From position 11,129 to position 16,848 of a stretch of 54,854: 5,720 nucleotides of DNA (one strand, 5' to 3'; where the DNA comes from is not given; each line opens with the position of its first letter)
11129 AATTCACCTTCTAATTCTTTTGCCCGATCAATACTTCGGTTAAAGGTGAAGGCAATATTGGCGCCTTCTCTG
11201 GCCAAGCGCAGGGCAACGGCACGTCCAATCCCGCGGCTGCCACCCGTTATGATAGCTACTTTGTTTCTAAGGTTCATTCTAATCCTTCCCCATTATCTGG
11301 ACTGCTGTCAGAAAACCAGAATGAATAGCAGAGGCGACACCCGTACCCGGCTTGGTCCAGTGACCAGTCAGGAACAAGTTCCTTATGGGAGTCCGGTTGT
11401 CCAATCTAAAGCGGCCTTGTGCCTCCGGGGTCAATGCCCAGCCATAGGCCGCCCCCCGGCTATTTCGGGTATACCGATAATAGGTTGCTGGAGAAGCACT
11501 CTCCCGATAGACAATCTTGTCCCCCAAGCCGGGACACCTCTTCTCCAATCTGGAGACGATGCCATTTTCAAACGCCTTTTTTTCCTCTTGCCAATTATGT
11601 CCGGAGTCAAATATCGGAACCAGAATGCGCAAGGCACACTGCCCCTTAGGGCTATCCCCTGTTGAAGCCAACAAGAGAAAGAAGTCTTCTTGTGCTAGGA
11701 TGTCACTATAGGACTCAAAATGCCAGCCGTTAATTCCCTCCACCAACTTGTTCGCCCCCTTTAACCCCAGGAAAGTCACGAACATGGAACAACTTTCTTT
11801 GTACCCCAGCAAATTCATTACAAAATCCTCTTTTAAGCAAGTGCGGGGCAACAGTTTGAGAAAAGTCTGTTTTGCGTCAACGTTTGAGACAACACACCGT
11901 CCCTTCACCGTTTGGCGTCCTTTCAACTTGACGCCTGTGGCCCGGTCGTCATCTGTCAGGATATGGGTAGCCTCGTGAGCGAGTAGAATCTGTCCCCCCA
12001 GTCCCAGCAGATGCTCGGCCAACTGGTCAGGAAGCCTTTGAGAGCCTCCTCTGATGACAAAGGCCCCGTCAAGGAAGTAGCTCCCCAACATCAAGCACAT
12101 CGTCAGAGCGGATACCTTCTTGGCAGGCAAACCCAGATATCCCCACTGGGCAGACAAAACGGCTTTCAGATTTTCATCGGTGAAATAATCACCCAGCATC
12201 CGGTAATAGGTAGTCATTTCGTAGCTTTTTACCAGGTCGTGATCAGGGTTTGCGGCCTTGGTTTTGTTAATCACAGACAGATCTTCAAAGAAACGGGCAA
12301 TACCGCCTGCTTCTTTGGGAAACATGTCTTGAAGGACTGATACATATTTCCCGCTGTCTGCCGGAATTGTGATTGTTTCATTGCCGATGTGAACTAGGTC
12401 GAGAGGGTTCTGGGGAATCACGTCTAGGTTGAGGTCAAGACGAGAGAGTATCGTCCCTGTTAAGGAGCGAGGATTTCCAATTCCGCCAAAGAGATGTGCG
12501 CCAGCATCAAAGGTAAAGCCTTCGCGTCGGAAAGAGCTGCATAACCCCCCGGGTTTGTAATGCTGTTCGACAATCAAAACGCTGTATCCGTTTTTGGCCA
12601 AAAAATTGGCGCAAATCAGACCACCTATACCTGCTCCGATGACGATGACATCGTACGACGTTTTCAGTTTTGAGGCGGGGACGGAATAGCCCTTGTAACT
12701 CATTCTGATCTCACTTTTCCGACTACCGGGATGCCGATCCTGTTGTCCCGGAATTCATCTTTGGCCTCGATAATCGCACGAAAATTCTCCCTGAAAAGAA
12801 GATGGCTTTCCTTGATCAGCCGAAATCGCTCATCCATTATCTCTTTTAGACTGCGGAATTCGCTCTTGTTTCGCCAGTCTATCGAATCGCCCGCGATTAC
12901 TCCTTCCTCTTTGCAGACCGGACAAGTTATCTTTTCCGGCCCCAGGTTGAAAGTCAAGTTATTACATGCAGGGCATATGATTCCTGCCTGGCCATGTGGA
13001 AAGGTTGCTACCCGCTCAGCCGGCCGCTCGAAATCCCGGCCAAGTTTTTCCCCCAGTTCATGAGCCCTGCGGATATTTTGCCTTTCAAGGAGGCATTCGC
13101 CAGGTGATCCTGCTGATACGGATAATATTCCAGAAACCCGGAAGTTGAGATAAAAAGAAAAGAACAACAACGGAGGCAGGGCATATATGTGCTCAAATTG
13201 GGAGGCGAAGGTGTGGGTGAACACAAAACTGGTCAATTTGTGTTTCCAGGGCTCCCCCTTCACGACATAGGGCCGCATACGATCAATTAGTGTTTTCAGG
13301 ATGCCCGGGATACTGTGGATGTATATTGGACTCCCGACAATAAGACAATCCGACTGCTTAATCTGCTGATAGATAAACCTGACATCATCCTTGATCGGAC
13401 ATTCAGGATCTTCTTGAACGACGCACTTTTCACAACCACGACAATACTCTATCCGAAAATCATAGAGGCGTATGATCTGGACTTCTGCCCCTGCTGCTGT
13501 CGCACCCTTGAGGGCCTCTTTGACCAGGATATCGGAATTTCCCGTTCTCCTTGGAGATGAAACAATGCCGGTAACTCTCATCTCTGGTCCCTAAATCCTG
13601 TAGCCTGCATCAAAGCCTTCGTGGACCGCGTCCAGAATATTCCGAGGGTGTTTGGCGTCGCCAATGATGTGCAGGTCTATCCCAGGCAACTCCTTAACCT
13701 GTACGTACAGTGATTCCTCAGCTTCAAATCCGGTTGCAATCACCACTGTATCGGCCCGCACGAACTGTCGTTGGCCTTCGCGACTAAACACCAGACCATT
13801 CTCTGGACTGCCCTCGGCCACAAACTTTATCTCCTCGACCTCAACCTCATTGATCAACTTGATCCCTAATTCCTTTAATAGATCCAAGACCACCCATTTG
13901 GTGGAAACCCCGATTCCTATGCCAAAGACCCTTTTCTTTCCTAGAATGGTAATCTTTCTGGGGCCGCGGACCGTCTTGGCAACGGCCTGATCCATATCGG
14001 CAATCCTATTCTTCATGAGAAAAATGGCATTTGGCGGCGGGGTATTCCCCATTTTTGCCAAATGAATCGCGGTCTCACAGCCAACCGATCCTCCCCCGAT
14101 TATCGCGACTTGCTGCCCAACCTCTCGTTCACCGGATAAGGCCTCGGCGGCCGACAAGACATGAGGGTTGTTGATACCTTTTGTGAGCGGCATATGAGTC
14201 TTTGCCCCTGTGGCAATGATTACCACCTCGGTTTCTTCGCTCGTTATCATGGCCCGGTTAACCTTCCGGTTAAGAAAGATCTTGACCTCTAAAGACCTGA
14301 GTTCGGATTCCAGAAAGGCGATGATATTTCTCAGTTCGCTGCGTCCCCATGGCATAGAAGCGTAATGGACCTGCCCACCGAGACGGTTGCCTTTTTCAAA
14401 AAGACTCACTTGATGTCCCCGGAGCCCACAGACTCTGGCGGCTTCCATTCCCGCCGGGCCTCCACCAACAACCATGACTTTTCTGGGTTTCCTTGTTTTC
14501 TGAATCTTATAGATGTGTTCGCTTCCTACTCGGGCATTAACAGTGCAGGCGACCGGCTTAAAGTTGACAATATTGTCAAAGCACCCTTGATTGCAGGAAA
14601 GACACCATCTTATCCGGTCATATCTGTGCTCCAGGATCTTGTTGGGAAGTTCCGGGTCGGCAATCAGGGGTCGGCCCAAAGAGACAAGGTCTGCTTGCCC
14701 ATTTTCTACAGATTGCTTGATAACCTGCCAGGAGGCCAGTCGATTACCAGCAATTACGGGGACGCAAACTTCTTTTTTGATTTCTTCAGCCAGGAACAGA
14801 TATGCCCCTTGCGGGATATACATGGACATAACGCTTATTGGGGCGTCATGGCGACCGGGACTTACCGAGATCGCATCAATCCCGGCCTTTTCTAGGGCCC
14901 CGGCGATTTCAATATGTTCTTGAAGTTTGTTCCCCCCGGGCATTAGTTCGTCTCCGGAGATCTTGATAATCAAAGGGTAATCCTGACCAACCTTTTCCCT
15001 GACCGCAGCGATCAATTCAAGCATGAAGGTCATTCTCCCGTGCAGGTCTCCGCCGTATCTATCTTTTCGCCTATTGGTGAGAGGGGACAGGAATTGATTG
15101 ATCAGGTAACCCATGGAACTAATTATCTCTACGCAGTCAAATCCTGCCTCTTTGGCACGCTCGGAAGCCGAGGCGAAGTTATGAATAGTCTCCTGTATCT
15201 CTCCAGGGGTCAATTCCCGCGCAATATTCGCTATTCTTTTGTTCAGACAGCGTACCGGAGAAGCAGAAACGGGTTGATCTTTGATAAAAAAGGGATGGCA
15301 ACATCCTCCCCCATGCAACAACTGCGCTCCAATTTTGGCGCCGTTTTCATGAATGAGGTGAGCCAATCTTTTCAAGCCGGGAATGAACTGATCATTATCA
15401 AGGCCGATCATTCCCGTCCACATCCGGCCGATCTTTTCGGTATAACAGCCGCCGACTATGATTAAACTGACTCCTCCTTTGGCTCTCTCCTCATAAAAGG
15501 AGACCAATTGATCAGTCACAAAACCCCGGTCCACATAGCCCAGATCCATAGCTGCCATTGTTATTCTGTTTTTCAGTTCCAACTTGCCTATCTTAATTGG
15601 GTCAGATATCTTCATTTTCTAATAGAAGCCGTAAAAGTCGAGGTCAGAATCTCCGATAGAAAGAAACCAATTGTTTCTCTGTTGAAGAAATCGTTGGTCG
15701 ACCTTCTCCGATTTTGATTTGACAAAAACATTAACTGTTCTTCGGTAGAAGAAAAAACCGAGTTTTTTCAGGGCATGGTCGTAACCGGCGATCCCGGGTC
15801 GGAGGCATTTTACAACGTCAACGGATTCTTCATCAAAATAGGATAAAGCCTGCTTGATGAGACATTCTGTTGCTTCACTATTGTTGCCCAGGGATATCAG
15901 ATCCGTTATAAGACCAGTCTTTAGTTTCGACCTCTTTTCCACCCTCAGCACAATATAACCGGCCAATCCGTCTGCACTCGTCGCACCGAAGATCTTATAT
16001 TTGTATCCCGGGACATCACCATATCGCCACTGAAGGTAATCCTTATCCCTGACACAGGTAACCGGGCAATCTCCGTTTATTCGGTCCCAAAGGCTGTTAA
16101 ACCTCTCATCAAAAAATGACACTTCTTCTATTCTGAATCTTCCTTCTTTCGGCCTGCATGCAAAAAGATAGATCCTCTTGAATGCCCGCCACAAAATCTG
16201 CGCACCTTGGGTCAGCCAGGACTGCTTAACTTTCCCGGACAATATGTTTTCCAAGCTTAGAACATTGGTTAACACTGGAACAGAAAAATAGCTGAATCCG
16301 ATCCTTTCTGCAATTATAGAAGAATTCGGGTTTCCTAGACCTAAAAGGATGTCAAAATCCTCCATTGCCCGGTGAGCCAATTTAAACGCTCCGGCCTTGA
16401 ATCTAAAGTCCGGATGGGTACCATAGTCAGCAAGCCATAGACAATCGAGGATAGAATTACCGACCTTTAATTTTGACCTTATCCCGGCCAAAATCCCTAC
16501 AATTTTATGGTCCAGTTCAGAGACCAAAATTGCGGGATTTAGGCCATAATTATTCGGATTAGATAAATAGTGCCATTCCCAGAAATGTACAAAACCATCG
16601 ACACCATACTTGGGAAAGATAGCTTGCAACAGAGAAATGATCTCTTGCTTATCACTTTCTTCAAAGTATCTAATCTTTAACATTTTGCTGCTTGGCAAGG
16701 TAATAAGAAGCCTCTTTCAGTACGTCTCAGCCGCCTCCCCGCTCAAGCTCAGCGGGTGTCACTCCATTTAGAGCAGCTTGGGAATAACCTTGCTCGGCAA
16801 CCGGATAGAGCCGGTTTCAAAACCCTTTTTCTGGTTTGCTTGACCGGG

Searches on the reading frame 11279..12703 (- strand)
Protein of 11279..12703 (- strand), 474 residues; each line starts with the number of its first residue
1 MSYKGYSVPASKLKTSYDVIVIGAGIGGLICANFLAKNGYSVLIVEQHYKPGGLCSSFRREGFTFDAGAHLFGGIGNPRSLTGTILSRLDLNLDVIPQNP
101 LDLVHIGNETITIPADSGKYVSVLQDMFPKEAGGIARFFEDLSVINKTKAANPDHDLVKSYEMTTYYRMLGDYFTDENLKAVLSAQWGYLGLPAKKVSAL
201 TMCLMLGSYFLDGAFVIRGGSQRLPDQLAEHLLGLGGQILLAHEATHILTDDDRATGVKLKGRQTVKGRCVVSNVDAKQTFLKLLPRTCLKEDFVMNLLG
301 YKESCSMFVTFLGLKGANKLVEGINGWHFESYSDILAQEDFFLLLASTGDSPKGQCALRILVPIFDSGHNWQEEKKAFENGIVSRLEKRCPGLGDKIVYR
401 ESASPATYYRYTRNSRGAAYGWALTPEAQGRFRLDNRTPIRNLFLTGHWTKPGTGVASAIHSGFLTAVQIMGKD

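Call 58: search_protein_families(library=pfam, proteins=[window:11279-12703:-])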
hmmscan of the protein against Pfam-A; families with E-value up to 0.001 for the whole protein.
window:11279-12703:- (474 aa): 10 families
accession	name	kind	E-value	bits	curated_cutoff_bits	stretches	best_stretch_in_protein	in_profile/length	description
PF01593.30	Amino_oxidase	-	7.4e-29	101.7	19.8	1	26-471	1-443/443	Flavin containing amine oxidoreductase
PF13450.12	NAD_binding_8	-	7e-17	61.9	21.9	1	21-77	1-58/68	NAD(P)-binding Rossmann-like domain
PF01266.30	DAO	-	5.3e-11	43.1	27.9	1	18-57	1-39/353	FAD dependent oxidoreductase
PF00890.30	FAD_binding_2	-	1e-08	35.2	20.4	1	18-57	1-38/414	FAD binding domain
PF12831.13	FAD_oxidored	-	1.9e-08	34.5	27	1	18-58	1-41/416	FAD dependent oxidoreductase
PF07992.20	Pyr_redox_2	-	3.8e-06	27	26.1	1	17-52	1-37/291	Pyridine nucleotide-disulphide oxidoreductase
PF01494.25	FAD_binding_3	-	7.8e-06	25.8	22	1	17-50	2-35/349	FAD binding domain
PF03486.20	HI0933_like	-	8.3e-06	25.9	50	1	18-52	2-36/244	HI0933-like protein Rossmann domain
PF01946.23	Thi4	-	8.3e-06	25.6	26.2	1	17-53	18-55/235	Thi4 family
PF01134.28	GIDA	-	0.00048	19.7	22.1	0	18-50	1-33/391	Glucose inhibited division protein A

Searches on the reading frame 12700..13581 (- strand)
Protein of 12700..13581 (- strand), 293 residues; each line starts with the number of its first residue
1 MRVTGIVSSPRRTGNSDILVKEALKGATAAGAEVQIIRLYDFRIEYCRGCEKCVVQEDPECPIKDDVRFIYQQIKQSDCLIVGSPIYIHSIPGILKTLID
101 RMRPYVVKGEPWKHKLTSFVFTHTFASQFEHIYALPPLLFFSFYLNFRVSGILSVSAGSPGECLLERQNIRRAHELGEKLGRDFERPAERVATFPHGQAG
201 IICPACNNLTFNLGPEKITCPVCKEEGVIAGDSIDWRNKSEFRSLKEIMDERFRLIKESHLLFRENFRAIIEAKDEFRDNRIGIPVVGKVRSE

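Call 58: search_protein_families(library=pfam, proteins=[window:12700-13581:-])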
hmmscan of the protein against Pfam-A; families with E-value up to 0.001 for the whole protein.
window:12700-13581:- (293 aa): 2 families
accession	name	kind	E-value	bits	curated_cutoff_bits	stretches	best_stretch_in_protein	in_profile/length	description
PF03358.20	FMN_red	-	1.4e-26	93.3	24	1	1-139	1-132/152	NADPH-dependent FMN reductase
PF02525.22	Flavodoxin_2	-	9.2e-11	42.3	27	1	1-102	1-103/198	Flavodoxin-like fold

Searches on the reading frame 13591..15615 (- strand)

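Call 58: search_protein_families(library=pfam, proteins=[window:13591-15615:-])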
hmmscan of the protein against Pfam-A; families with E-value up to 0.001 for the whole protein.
window:13591-15615:- (674 aa): 14 families
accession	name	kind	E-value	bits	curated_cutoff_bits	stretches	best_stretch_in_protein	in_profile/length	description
PF00724.26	Oxidored_FMN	-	5.4e-70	236.8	27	1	5-333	4-341/342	NADH:flavin oxidoreductase / NADH oxidase family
PF07992.20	Pyr_redox_2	-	1.2e-23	84.4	26.1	1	379-637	2-244/291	Pyridine nucleotide-disulphide oxidoreductase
PF01266.30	DAO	-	3.6e-11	43.6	27.9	0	379-417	1-40/353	FAD dependent oxidoreductase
PF13738.12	Pyr_redox_3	-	5e-11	42.8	30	0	461-524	124-188/305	Pyridine nucleotide-disulphide oxidoreductase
PF00070.33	Pyr_redox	-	2e-09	38.3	22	0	379-413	1-35/82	Pyridine nucleotide-disulphide oxidoreductase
PF13450.12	NAD_binding_8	-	8.1e-09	36.1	21.9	1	382-419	1-38/68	NAD(P)-binding Rossmann-like domain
PF12831.13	FAD_oxidored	-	2.4e-08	34.1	27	1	380-417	2-39/416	FAD dependent oxidoreductase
PF13434.12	Lys_Orn_oxgnase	-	1.3e-07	31.5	21.3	0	458-525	144-213/339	L-lysine 6-monooxygenase/L-ornithine 5-monooxygenase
PF03486.20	HI0933_like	-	1.5e-07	31.6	50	1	379-417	2-40/244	HI0933-like protein Rossmann domain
PF01134.28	GIDA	-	2.5e-07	30.5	22.1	0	379-415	1-38/391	Glucose inhibited division protein A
PF00890.30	FAD_binding_2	-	4e-05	23.4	20.4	1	380-420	2-42/414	FAD binding domain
PF01262.27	AlaDh_PNT_C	-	5e-05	23.3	23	0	376-411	27-62/214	Alanine dehydrogenase/PNT, C-terminal domain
PF01207.24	Dus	-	0.00017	21.3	20.4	1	183-326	95-226/311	Dihydrouridine synthase (Dus)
PF01946.23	Thi4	-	0.00066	19.4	26.2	0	379-416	19-57/235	Thi4 family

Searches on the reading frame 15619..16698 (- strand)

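Call 58: search_protein_families(library=pfam, proteins=[window:15619-16698:-])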
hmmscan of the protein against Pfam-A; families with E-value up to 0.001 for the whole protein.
window:15619-16698:- (359 aa): 1 family
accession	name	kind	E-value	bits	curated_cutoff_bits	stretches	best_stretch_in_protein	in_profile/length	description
PF13527.13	Acetyltransf_9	-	3.4e-07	30.7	25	1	8-136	1-125/127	Acetyltransferase (GNAT) domain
